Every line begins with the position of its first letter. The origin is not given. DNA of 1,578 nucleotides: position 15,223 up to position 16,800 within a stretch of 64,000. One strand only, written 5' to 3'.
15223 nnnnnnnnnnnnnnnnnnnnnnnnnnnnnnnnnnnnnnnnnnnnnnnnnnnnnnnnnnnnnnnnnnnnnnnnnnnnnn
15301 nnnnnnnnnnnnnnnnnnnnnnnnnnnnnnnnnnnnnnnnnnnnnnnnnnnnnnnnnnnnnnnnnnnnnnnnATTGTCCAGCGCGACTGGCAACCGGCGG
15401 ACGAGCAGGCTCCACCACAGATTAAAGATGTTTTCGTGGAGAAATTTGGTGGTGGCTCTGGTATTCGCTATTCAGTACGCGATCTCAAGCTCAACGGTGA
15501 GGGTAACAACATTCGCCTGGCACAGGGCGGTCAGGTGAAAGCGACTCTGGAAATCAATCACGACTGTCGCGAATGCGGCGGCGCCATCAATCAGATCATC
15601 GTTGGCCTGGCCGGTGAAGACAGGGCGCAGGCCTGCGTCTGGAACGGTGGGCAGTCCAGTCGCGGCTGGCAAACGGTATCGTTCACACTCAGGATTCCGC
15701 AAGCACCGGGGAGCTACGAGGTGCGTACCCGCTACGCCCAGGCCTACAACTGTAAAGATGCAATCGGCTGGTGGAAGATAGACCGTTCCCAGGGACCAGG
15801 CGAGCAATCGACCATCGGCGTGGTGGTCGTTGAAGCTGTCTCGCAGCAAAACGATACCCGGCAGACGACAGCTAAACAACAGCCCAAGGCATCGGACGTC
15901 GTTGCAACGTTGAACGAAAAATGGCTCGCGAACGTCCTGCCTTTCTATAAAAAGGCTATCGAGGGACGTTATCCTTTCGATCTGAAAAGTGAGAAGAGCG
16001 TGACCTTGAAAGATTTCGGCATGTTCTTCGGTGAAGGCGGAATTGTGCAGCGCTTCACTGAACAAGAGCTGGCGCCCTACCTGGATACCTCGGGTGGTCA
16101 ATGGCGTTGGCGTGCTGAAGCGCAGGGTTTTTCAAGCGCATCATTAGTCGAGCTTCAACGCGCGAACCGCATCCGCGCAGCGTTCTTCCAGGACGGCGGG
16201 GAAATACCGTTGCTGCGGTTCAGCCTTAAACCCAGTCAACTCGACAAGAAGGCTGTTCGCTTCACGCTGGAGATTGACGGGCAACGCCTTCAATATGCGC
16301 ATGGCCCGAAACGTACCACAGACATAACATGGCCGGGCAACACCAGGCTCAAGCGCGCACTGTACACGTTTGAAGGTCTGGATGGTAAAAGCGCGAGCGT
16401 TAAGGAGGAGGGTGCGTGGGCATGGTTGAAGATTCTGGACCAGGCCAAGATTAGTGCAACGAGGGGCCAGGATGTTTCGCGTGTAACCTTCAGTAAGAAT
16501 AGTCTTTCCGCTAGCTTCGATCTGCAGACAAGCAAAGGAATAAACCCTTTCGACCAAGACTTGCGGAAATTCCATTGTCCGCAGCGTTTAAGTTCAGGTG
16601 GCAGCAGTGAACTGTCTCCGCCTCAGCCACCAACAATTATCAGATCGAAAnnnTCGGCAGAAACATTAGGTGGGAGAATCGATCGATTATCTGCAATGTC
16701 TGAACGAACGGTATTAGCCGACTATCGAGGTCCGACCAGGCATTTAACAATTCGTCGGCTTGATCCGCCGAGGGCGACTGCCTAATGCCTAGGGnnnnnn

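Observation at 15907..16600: IcmF_C-like sequence signature at the C-terminus of the large protein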

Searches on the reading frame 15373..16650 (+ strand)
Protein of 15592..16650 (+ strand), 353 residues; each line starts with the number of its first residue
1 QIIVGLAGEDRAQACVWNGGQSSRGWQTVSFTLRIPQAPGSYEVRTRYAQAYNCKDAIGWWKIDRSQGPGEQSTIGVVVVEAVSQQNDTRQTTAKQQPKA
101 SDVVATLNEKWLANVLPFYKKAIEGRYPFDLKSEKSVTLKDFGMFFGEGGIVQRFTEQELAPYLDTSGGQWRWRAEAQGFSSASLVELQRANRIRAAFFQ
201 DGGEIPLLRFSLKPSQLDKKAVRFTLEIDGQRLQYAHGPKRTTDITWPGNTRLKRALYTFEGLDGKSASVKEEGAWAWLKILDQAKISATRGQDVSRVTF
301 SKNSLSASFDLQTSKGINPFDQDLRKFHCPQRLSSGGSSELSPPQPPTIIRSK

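Call 21: find_homologous_proteins(query=window:15592-16650:+, max_evalue=0.00001)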
Query window:15592-16650:+ (353 aa): 12 proteins with E <= 0.00001 among 2037 candidates.
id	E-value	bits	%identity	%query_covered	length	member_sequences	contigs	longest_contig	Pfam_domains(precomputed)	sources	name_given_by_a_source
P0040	1.5e-29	122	73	23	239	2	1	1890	PF17392.8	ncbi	ncbi:MAG: hypothetical protein AAFZ09_07650 [Pseudomonadota bacterium]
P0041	6.9e-29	119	57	30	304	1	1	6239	-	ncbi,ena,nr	ncbi:MAG: hypothetical protein O3B09_01275 [Proteobacteria bacterium]|nr:hypothetical protein [Pseud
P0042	1.1e-28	119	72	23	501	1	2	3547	PF17882.7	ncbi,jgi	jgi:hypothetical protein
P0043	2.0e-28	118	62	24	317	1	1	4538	-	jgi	-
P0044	3.7e-28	117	57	28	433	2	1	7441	-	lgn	-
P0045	2.8e-26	111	63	24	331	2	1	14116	-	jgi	jgi:hypothetical protein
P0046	3.1e-25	107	52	27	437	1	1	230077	-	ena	-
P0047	1.8e-23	101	55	26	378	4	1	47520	PF14771.12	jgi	jgi:hypothetical protein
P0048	4.9e-22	97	60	23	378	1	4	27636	PF13676.12,PF08937.17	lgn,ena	-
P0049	7.9e-19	86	60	23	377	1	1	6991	PF14771.12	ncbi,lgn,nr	ncbi:MAG: DUF4476 domain-containing protein [Deltaproteobacteria bacterium]|nr:MAG: DUF4476 domain-c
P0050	4.2e-10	58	39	23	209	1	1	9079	-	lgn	-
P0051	1.1e-9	56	40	23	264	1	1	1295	-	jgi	jgi:hypothetical protein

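Call 25: search_solved_structures(query=window:15592-16650:+, max_evalue=0.01, show_alignments=2)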
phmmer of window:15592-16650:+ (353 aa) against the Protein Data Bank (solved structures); distinct sequences matched with E-value up to 0.01: 4.
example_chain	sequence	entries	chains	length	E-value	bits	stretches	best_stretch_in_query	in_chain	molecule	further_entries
4y7m_C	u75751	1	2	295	6.3e-10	42.1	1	102-333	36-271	Type VI secretion protein IcmF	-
4y7l_A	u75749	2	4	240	1.2e-09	41.1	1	105-331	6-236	Type VI secretion protein IcmF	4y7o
6ixh_P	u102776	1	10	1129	1.1e-08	37.9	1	102-333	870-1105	Type VI Secretion System TssM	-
6hs7_A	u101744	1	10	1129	1.1e-08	37.9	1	102-333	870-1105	ImcF-like family protein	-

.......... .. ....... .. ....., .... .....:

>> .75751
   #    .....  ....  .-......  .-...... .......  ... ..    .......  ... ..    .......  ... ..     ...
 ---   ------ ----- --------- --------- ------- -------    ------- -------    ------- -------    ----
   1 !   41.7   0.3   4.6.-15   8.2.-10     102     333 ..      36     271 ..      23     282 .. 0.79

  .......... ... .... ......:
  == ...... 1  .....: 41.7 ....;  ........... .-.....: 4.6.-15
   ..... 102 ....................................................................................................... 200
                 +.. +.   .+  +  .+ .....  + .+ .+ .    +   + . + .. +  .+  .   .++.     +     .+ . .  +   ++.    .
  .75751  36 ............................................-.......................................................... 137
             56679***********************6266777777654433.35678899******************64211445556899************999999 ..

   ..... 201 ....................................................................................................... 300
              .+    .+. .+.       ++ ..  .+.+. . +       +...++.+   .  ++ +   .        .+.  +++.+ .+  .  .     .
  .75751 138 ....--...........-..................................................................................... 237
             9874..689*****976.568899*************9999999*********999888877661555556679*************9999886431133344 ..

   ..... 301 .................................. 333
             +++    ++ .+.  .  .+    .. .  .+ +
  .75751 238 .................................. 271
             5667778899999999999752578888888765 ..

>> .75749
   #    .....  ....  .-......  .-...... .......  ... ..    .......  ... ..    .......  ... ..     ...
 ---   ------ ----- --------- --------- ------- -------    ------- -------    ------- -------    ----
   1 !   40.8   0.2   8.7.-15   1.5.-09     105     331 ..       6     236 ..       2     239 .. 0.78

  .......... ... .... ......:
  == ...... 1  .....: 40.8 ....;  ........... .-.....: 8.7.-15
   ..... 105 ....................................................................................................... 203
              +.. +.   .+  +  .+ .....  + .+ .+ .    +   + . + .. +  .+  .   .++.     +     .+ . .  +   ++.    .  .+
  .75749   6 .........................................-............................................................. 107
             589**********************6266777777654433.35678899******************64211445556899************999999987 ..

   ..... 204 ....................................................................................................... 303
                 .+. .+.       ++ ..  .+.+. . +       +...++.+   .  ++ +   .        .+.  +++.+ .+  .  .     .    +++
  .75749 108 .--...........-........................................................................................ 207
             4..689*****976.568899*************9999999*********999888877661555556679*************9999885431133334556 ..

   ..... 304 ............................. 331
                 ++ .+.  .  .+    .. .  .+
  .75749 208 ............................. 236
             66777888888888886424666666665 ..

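Call 45: predict_structure(alignment_id=A1)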
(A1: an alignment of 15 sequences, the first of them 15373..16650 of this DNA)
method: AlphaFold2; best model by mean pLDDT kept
length: 426 residues; sequences in the alignment: 15
mean_pLDDT: 83.1   pTM: 0.59
mean pLDDT of the five models: 83.1, 82.4, 82.1, 81.9, 79.1
residues with pLDDT >= 90: 213; 70-90: 133; 50-70: 47; < 50: 33
segments of 3 or more residues with pLDDT < 50: 1-13, 157-167, 410-417
pLDDT, mean of each block of 10 residues (from residue 1): 40 61 77 93 91 93 84 91 93 85 94 94 88 83 91 69 45 80 94 96 94 93 90 82 70 68 90 81 93 97 92 91 72 97 93 92 78 97 85 85 76 47 55
secondary structure, 60 per line:
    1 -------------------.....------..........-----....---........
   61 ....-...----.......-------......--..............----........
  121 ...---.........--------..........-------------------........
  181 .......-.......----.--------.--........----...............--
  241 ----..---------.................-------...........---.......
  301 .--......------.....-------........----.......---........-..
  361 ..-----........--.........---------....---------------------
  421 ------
elements in order: E20-24 E31-40 E46-49 E53-64 E73-79 E87-92 E95-108 E113-123 H127-135 E147-153 H173-187 H189-195 H212-219 H224-236 H256-271 E280-290 E294-301 E304-309 E316-320 E328-335 E340-346 H350-357 E359-362 E368-375 E378-386 H396-399

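Call 48: fold_search(model_id=the predicted structure, library=pdb)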
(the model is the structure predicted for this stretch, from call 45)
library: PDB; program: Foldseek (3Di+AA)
matches with E <= 10: 1438; with E <= 0.001: 11
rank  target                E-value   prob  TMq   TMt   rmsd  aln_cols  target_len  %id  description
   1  4y7l_B                1.7e-16  1.00  0.48  0.83   2.8       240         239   22  T6SS protein TssM C-terminal domain (869-1107) from EAEC (released 2015-08-05)
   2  4y7o_A                2.4e-16  1.00  0.49  0.85   2.6       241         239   22  T6SS protein TssM C-terminal domain (869-1107) from EAEC (released 2015-08-05)
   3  4y7l_A                4.5e-16  1.00  0.48  0.84   2.7       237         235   22  T6SS protein TssM C-terminal domain (869-1107) from EAEC (released 2015-08-05)
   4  6ixh_P                5.3e-16  1.00  0.48  0.43   2.9       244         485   21  Type VI secretion system membrane core complex (released 2019-01-23)
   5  4y7m_C                1.1e-15  1.00  0.49  0.83   2.9       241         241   22  T6SS protein TssM C-terminal domain (835-1129) from EAEC (released 2015-08-05)
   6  4y7m_D                3.8e-15  1.00  0.47  0.85   2.6       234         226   22  T6SS protein TssM C-terminal domain (835-1129) from EAEC (released 2015-08-05)
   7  6ixh_U                1.0e-14  1.00  0.49  0.43   2.7       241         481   22  Type VI secretion system membrane core complex (released 2019-01-23)
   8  6hs7_a                2.1e-12  1.00  0.49  0.41   3.3       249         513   22  Type VI membrane complex (released 2019-03-27)
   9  6hs7_A                8.8e-12  1.00  0.46  0.42   3.1       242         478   21  Type VI membrane complex (released 2019-03-27)
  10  1ft3_A                7.4e-04  0.99  0.16  0.40   7.3       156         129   10  CRYSTAL STRUCTURE OF TRUNCATED RHOGDI K141A MUTANT (released 2001-05-02)
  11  1rho_A                9.9e-04  1.00  0.18  0.43  11.3       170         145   10  STRUCTURE OF RHO GUANINE NUCLEOTIDE DISSOCIATION INHIBITOR (released 1997-10-15)
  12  4be6_A                1.2e-03  0.66  0.14  0.25  20.8       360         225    8  V. cholera biofilm scaffolding protein RbmA (released 2013-12-18)
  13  4kkq_B                1.5e-03  0.91  0.17  0.30  20.7       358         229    9  Crystal structure of Vibrio cholerae RbmA (crystal form 1) (released 2013-05-22)
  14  9a3v_A                2.0e-03  0.87  0.17  0.11  24.0       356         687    7  Predicted model of tissue transglutaminase 2 (TG2) in complex with plasma fibronectin type III modules 14 and 15 (FNII (released 2024-02-02)
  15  5vhv_A                2.2e-03  0.96  0.14  0.16   7.4       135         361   11  Pseudomonas fluorescens alkylpurine DNA glycosylase AlkC bound to DNA containing an oxocarbenium-intermediate analog (released 2017-10-25)
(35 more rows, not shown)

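Call 96: search_protein_families(library=pfam, proteins=[P0041, P0049], max_evalue=0.01)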
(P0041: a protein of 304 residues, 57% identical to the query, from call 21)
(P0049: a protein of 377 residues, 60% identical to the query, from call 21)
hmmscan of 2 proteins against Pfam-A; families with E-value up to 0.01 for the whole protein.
P0041 (304 aa): 0 families

P0049 (377 aa): 1 family
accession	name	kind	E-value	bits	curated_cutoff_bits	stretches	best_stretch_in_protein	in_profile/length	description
PF14771.11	DUF4476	-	2.2e-12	47.5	22.5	1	279-367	2-89/91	Domain of unknown function (DUF4476)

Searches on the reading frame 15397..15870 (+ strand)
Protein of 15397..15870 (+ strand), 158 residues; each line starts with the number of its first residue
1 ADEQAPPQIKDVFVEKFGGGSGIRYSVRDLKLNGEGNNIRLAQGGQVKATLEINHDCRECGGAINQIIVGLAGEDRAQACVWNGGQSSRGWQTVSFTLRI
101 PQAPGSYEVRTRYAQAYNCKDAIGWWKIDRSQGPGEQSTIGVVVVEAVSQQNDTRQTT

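Call 96: search_protein_families(library=pfam, proteins=[window:15397-15870:+], max_evalue=0.01)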
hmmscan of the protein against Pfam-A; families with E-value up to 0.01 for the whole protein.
window:15397-15870:+ (158 aa): 0 families

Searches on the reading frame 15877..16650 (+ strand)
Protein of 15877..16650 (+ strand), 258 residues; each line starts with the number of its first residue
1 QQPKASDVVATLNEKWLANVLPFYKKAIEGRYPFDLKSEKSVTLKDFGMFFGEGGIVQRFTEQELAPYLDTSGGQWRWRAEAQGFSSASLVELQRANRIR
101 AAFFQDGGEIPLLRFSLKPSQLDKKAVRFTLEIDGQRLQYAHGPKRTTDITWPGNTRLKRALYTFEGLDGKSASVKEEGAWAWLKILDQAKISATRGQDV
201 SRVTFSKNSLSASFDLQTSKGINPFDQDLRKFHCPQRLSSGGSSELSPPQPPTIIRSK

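Call 42: search_protein_representatives(protein=window:15877-16650:+)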
Query: 258 residues. Proteins with E-value up to 0.001 (for the whole library): 3251; up to 1e-10: 2101; up to 1e-30: 324. The best 150 are listed.
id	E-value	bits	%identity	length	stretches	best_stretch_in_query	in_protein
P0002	3.5e-103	361.0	65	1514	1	2-257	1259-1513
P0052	4.3e-72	259.2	52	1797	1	9-255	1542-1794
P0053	2.0e-57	211.1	45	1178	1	4-238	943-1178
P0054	1.1e-53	198.8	42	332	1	10-238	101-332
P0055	2.5e-51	191.1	43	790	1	12-238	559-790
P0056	3.0e-49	184.3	42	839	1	8-238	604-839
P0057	4.5e-48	180.5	40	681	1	8-238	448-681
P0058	8.8e-48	179.5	39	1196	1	10-238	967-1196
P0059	5.0e-47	177.1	42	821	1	11-238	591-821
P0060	7.9e-47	176.4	40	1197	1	12-236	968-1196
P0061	9.3e-47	176.2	40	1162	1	11-238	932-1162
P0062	1.0e-46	176.0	41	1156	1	10-238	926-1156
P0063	1.1e-46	176.0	40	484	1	6-238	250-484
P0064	2.2e-46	174.9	41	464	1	10-237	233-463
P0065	5.7e-46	173.6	40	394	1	11-238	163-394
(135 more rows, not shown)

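Call 76: search_protein_families(library=pfam, proteins=[P0052], max_evalue=0.001)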
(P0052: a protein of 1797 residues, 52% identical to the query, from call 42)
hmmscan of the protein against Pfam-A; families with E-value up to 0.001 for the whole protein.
P0052 (1797 aa): 41 families (the best 25 are shown)
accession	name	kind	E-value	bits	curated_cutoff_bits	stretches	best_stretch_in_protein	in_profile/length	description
PF25174.1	Beta-prop_THOC3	-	6e-59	199.7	305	2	209-432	39-264/272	THOC3 beta-propeller domain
PF00400.38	WD40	-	7.2e-59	194.2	27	5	461-491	9-39/39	WD domain, G-beta repeat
PF25172.1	Beta-prop_WDR3_2nd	-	1.7e-48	165.8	140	5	384-491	178-287/293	WDR3 second beta-propeller domain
PF25173.1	Beta-prop_WDR3_1st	-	5.1e-47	160.4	154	3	299-449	30-182/184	WDR3 first beta-propeller domain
PF25175.1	Beta-prop_WDR5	-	2.1e-46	159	250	2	210-375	46-214/296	WDR5 beta-propeller domain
PF24814.1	WD40_Prp19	-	2.2e-43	148.8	320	2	355-525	22-198/281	Prp19 WD40 domain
PF25168.1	Beta-prop_WDR36-Utp21_2nd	-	5.1e-35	121.8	84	5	461-533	238-310/335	WDR36/Utp21 second beta-propeller domain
PF24807.1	WD40_CDC20-Fz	-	2.2e-32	113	200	3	202-367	121-292/292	CDC20/Fizzy WD40 domain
PF23414.1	Beta-prop_EML_2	-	1.7e-31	110.1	90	2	394-534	11-153/266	Echinoderm microtubule-associated protein second beta-propeller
PF24805.1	EIF3I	-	1.6e-29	103.5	200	4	342-441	12-112/324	EIF3I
PF25391.1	WD40_Gbeta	-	8.7e-27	94.4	150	2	379-520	141-286/340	G protein beta WD-40 repeat protein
PF24817.1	WD40_WDHD1_1st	-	3.4e-26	92.5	109.9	2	216-381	86-263/291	WDHD1 first WD40 domain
PF06744.18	IcmF_C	-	1.4e-25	90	26.7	1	1652-1757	1-105/106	Type VI secretion protein IcmF C2-like domain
PF24105.1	Beta-prop_CAF1B_HIR1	-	1e-23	84.4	80.5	3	380-451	129-201/383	CAF1B/HIR1 beta-propeller domain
PF24796.1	WDR55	-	1.8e-22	80.2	200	2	420-525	51-158/296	WDR55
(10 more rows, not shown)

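Call 102: find_related_loci(query=A5, collection=metagenome_contigs, flank=10000)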
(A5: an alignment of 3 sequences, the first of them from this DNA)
Query A5 (253 aa) in metagenome_contigs; peptide patterns used: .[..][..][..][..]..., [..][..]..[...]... (x = any residue, [..] = any of these).
600 stretches matched a pattern (row limit reached: there are more); 3 encode a relative of the query (tblastn E <= 1e-3); 3 distinct loci.
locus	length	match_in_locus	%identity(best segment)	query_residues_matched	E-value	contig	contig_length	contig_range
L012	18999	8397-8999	30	15-233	2e-29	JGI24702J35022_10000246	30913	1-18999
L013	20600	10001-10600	30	15-230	4e-27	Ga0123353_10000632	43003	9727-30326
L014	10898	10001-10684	29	7-235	6e-24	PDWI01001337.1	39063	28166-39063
